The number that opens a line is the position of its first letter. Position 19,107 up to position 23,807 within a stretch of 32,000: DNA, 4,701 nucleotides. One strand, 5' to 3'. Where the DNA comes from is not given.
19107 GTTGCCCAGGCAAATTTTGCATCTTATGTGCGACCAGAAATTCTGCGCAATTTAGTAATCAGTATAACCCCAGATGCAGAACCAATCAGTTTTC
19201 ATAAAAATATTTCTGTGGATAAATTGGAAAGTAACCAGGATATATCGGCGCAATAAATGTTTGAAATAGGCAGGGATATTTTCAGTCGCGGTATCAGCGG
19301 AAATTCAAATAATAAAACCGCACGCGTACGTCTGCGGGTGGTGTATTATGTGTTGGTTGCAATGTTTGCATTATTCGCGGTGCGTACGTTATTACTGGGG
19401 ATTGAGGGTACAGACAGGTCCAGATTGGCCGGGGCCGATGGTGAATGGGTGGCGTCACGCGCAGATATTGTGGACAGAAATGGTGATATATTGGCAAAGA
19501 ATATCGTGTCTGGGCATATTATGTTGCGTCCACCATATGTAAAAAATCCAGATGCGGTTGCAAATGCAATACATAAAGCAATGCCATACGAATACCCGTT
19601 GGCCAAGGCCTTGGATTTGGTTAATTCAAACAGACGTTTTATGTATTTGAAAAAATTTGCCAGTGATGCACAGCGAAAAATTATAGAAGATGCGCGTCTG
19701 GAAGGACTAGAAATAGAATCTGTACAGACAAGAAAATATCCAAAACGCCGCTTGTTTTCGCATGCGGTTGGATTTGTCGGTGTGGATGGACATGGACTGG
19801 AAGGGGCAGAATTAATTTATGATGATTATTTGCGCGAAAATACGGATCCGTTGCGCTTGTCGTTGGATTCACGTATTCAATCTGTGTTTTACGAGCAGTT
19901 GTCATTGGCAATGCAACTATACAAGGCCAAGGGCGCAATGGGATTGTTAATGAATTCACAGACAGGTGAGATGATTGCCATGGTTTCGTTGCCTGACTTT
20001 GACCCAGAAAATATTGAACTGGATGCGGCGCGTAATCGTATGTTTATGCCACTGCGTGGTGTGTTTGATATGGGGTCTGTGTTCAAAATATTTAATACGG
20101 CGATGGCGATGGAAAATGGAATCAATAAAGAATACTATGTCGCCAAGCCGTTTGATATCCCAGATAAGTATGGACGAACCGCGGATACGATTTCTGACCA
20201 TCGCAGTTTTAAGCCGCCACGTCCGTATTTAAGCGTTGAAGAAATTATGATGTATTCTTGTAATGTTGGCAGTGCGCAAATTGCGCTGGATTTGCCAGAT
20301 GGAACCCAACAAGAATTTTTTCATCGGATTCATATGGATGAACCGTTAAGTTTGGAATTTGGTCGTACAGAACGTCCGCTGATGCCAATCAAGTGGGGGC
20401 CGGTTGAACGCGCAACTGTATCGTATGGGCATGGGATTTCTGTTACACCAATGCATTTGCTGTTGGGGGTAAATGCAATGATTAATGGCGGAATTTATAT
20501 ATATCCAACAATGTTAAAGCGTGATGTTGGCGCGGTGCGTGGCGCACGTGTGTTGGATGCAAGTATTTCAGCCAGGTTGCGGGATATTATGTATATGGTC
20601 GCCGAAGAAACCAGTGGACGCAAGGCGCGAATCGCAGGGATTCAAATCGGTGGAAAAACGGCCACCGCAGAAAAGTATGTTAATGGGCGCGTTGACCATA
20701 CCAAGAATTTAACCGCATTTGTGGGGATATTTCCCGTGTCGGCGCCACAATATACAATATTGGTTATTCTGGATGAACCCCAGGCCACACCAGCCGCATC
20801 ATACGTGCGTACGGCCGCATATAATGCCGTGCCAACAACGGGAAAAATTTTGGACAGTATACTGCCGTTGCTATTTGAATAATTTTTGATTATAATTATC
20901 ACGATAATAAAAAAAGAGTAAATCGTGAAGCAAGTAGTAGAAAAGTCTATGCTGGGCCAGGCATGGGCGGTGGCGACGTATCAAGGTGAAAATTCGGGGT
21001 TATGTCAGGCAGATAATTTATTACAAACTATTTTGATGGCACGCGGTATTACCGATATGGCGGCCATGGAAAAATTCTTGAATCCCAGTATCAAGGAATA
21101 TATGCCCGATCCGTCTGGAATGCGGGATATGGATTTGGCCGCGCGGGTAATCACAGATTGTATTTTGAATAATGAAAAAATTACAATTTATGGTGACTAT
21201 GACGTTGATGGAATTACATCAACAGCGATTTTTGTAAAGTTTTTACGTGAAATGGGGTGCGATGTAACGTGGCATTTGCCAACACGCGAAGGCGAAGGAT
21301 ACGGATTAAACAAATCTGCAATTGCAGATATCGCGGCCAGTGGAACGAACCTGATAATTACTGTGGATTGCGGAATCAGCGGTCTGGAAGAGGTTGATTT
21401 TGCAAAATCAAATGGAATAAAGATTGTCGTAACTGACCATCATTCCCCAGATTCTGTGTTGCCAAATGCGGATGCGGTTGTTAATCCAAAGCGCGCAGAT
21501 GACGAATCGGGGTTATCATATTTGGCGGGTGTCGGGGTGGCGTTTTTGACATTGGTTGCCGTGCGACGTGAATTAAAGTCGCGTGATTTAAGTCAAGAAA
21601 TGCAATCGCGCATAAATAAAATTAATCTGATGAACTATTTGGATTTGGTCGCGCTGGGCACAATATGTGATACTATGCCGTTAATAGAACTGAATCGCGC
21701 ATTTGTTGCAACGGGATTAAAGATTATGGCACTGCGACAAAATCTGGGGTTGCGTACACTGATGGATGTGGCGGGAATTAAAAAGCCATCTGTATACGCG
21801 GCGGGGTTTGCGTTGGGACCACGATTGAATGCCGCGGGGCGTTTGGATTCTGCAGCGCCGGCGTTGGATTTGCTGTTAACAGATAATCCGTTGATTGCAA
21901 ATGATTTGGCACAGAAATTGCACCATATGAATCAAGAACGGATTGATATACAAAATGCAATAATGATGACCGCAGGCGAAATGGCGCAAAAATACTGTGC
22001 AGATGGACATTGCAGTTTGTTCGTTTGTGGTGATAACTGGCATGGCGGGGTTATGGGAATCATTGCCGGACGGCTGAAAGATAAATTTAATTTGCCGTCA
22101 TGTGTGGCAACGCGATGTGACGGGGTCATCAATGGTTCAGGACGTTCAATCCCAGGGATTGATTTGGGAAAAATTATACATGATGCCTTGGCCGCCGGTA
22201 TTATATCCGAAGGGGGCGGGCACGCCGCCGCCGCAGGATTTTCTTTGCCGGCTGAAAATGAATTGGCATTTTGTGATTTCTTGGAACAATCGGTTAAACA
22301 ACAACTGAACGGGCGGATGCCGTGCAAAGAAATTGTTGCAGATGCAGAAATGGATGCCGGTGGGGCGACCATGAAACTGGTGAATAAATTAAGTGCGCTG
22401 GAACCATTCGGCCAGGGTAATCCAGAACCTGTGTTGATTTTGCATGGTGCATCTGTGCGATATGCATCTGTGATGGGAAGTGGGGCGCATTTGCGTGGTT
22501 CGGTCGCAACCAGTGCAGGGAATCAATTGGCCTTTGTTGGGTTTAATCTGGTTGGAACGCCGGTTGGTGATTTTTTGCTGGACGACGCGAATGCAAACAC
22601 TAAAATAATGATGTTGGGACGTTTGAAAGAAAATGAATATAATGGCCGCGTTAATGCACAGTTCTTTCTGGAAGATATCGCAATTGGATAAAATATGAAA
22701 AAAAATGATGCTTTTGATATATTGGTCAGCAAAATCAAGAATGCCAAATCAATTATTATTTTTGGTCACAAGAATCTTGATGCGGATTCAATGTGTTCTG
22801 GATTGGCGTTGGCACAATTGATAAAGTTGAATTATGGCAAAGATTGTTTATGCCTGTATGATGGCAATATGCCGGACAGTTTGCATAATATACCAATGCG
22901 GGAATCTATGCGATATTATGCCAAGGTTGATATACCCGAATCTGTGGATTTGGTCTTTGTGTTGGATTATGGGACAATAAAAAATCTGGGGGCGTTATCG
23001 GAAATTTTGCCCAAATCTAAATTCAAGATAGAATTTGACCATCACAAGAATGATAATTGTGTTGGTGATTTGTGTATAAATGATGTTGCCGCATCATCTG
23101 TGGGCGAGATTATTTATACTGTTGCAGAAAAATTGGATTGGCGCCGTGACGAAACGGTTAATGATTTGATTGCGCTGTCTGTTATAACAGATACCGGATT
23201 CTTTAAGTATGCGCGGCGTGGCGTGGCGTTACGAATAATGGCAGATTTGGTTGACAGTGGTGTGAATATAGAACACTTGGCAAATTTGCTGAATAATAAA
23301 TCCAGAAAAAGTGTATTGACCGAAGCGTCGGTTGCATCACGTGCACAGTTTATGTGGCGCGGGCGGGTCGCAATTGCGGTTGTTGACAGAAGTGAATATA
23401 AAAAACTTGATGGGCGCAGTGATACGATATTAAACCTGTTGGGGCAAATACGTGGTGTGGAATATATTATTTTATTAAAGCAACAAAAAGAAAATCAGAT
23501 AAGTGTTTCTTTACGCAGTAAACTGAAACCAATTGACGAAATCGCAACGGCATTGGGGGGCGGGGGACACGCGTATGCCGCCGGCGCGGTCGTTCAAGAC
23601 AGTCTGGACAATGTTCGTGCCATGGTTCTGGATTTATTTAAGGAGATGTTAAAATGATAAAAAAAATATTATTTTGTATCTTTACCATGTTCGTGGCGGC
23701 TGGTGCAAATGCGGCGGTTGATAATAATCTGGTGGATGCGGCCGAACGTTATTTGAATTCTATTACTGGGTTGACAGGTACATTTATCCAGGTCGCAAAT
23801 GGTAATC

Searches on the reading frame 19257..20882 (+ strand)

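Call 65: search_protein_families(library=pfam, proteins=[window:19257-20882:+], max_evalue=0.001)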
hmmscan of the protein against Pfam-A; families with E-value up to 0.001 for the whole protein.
window:19257-20882:+ (541 aa): 2 families
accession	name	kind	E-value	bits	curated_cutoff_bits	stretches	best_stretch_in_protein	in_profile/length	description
PF00905.27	Transpeptidase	-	1e-47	163.3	22.1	1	230-524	4-296/299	Penicillin binding protein transpeptidase domain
PF03717.20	PBP_dimer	-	1.3e-10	42.4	24.4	1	66-176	4-125/180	Penicillin-binding Protein dimerisation domain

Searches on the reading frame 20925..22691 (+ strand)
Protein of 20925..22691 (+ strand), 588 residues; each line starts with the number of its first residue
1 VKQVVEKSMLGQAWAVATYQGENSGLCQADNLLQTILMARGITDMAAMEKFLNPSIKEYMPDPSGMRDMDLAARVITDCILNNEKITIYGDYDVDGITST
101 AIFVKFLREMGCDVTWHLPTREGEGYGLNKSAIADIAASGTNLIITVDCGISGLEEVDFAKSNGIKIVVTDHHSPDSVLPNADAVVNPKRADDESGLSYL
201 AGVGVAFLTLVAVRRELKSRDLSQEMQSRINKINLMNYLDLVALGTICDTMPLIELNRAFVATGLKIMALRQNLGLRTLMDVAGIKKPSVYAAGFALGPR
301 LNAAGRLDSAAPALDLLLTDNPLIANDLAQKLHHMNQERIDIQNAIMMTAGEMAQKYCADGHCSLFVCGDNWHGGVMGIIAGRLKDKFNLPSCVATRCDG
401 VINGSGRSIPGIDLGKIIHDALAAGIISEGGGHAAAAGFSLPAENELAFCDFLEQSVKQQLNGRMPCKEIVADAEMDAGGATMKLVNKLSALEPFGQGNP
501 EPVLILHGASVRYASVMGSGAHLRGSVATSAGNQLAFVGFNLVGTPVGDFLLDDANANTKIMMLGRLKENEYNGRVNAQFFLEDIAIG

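Call 65: search_protein_families(library=pfam, proteins=[window:20925-22691:+], max_evalue=0.001)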
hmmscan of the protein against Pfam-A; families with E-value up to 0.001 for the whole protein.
window:20925-22691:+ (588 aa): 3 families
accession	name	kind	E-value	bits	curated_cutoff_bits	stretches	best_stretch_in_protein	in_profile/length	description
PF01368.27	DHH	-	3.1e-26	92.6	28.1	1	85-246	1-125/125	DHH family, N-terminal domain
PF17768.7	RecJ_OB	-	1.1e-20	74.1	27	1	473-584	2-107/107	RecJ OB domain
PF02272.25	DHHA1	-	5.1e-14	53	25.9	1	368-458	9-101/102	DHHA1 domain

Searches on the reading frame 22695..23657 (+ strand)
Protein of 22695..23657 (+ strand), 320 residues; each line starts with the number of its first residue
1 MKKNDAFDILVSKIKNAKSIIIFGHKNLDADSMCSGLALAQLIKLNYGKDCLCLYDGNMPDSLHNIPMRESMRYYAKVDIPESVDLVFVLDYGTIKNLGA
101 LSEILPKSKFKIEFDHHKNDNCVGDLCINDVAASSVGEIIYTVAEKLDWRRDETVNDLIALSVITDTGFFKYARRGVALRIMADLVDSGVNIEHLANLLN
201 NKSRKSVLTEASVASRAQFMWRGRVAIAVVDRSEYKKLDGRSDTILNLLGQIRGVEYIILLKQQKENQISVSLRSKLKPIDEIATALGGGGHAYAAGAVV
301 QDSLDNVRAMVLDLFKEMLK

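Call 65: search_protein_families(library=pfam, proteins=[window:22695-23657:+], max_evalue=0.001)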
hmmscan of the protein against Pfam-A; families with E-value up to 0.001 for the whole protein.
window:22695-23657:+ (320 aa): 2 families
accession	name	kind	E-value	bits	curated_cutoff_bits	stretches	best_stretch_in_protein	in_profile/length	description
PF01368.27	DHH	-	6.8e-13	49.4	28.1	1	20-148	2-104/125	DHH family, N-terminal domain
PF02272.25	DHHA1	-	1e-10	42.4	25.9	1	238-316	14-101/102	DHHA1 domain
